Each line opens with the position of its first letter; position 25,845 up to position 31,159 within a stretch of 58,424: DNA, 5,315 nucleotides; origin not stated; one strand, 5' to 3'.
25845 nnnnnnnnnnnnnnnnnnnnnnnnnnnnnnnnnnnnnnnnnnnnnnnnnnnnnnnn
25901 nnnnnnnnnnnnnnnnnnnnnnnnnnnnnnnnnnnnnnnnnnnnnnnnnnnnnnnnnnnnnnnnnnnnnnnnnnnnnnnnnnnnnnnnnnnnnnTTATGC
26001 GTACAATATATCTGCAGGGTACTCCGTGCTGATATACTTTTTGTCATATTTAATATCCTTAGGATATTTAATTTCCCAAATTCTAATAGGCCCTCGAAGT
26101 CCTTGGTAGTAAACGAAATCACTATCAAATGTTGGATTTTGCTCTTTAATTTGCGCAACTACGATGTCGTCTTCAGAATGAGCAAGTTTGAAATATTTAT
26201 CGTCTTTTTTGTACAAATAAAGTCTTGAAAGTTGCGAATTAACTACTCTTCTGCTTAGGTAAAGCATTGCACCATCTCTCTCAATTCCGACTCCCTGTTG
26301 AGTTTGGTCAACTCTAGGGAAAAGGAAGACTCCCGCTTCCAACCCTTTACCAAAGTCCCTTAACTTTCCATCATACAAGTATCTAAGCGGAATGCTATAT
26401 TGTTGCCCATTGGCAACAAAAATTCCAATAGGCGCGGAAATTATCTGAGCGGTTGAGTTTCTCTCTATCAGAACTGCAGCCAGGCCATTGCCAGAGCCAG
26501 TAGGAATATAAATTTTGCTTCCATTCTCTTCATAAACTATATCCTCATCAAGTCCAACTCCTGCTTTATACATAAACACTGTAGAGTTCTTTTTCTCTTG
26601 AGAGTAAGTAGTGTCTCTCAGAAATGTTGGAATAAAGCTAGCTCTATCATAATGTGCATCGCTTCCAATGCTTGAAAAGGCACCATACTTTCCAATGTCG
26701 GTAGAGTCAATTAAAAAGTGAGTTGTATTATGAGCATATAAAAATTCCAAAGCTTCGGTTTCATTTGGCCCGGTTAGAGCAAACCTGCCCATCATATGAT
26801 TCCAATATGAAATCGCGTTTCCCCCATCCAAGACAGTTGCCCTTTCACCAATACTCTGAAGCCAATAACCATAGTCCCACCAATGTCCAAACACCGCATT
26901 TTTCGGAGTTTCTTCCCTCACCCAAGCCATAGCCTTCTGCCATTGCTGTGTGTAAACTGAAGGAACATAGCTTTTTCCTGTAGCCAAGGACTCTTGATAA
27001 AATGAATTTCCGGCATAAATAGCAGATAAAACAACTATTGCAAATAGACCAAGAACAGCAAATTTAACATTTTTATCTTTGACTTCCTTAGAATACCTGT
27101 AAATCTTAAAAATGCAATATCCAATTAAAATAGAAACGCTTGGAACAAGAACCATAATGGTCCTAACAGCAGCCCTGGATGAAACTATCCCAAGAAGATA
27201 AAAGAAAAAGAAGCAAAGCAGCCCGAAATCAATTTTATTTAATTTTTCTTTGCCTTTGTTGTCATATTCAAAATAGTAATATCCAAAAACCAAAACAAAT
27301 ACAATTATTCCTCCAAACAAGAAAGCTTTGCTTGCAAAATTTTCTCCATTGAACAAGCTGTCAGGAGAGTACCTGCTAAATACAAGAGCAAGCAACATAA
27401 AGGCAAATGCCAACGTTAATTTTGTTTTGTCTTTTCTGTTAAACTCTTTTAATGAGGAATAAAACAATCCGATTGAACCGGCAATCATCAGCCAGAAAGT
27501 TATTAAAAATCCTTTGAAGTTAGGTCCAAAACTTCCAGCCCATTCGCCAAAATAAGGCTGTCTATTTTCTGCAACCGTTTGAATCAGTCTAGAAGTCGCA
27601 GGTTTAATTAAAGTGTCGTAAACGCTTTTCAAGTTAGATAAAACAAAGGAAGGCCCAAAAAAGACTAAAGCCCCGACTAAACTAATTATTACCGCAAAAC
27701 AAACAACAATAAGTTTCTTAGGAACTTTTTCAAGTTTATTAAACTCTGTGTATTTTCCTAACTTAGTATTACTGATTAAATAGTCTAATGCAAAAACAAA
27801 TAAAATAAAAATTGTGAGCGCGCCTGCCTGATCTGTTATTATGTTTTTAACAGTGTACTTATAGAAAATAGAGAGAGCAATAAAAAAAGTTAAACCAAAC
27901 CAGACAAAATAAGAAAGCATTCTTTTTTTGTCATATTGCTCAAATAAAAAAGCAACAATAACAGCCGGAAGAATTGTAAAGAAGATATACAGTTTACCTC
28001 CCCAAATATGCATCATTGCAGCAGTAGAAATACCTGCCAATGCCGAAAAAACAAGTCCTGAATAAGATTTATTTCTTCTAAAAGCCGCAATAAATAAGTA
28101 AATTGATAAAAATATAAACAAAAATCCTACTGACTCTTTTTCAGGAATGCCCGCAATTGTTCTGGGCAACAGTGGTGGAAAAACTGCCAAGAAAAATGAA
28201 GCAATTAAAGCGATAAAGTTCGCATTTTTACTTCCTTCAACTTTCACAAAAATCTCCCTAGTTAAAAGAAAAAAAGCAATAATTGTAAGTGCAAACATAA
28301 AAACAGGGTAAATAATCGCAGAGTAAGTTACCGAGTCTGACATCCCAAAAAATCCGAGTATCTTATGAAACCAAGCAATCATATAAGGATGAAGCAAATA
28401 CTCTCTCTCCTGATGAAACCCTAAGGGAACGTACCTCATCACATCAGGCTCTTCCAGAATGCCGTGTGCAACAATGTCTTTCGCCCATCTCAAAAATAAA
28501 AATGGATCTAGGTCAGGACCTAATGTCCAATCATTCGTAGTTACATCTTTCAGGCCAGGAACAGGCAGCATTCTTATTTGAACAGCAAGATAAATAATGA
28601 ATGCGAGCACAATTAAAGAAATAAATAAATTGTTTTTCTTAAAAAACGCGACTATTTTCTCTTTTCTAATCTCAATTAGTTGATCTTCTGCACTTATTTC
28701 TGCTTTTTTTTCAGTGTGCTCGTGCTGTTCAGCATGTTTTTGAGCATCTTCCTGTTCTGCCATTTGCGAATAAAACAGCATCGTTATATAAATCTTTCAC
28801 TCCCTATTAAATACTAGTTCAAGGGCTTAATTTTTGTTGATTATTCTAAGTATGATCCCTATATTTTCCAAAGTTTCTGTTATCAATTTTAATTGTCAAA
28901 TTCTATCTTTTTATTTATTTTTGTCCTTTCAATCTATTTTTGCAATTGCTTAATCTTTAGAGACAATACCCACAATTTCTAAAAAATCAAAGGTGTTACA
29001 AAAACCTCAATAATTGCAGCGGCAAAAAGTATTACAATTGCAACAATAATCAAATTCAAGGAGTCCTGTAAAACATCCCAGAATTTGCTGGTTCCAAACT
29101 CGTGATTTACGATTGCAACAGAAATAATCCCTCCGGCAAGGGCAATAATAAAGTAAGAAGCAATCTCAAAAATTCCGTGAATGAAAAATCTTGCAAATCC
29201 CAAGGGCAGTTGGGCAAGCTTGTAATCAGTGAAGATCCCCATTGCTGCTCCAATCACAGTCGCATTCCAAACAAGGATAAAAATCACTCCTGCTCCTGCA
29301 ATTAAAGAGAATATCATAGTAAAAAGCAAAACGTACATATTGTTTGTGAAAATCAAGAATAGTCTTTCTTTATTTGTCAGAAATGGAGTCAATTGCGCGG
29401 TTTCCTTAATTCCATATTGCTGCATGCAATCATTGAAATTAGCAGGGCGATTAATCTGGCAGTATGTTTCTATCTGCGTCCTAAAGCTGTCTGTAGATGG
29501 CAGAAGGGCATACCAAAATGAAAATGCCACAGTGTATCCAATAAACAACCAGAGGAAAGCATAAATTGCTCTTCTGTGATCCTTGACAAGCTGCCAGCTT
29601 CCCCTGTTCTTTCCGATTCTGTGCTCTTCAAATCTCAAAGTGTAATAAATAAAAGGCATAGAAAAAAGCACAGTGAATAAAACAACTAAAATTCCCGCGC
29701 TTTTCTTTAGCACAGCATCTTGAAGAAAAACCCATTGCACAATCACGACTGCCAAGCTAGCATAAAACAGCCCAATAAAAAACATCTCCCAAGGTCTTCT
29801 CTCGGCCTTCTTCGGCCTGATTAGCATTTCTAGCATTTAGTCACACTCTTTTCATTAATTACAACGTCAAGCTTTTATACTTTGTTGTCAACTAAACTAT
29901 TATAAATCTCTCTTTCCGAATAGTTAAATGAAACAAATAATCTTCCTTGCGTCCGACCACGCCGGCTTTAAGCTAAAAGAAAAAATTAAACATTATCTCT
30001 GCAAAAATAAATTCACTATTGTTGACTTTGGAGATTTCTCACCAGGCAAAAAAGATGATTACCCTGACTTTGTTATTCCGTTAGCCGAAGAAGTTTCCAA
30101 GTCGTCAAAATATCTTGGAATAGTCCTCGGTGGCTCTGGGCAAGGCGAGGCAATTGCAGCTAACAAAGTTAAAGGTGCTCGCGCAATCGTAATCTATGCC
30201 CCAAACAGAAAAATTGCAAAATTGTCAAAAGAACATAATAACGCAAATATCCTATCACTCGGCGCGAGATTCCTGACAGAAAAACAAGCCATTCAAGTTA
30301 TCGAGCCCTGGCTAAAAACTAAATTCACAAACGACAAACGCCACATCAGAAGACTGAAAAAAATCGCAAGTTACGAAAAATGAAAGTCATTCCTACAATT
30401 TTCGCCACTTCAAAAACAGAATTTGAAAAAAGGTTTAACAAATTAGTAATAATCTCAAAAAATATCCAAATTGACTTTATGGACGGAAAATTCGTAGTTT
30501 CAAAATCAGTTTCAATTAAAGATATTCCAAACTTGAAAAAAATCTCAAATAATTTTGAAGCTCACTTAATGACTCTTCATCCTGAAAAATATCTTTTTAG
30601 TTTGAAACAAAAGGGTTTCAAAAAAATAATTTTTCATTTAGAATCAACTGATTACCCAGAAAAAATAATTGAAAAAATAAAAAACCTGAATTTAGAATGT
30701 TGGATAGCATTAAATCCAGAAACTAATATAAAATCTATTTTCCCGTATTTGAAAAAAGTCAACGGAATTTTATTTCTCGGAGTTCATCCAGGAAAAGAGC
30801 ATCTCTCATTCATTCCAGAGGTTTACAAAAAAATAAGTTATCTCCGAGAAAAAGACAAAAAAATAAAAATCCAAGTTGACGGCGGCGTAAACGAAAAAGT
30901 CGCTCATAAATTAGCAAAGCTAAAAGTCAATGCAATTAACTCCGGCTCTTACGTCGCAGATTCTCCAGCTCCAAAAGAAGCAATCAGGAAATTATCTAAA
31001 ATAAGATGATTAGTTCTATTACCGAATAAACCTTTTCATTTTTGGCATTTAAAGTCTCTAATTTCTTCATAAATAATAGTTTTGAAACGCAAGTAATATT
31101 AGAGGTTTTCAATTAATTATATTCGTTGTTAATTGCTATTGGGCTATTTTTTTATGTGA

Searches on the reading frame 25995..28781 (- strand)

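Call 5: search_protein_families(library=ncbifam, proteins=[window:25995-28781:-], max_evalue=0.001)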
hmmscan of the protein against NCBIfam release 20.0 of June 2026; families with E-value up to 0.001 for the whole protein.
window:25995-28781:- (928 aa): 1 family
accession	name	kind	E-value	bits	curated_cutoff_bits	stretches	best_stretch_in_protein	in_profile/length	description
TIGR04154.1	archaeo_STT3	subfamily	2.3e-25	89.1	450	1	57-732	2-629/831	oligosaccharyl transferase, archaeosortase A system-associated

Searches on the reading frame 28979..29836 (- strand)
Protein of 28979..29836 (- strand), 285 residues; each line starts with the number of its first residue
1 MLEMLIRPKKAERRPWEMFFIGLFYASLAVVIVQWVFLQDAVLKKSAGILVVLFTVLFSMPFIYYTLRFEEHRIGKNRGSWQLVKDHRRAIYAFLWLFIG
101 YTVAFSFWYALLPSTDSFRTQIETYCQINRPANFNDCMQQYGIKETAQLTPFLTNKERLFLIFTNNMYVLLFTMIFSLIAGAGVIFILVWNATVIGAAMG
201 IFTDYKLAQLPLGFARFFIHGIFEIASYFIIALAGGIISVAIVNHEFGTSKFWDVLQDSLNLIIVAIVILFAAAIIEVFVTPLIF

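Call 38: search_protein_families(library=pfam, proteins=[window:28979-29836:-], max_evalue=0.00001)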
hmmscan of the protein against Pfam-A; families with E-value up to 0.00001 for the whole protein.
window:28979-29836:- (285 aa): 1 family
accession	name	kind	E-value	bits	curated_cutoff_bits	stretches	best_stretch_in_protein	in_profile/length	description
PF01944.22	SpoIIM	-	2.7e-16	60.4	26.9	1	103-282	9-163/163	Stage II sporulation protein M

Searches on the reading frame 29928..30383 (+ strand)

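Call 90: search_protein_families(library=pfam, proteins=[window:29928-30383:+], max_evalue=0.0001)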
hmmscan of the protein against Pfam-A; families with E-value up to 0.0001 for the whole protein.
window:29928-30383:+ (151 aa): 1 family
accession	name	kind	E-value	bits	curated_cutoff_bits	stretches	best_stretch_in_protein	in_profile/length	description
PF02502.23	LacAB_rpiB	-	1.3e-43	148.7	24.7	1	5-146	1-138/138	Ribose/Galactose Isomerase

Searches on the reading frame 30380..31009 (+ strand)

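Call 90: search_protein_families(library=pfam, proteins=[window:30380-31009:+], max_evalue=0.0001)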
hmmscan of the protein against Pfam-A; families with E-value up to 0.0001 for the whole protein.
window:30380-31009:+ (209 aa): 1 family
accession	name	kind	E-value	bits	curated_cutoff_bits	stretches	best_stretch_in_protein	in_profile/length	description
PF00834.25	Ribul_P_3_epim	-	5.1e-33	114.6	21.1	1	4-192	3-197/198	Ribulose-phosphate 3 epimerase family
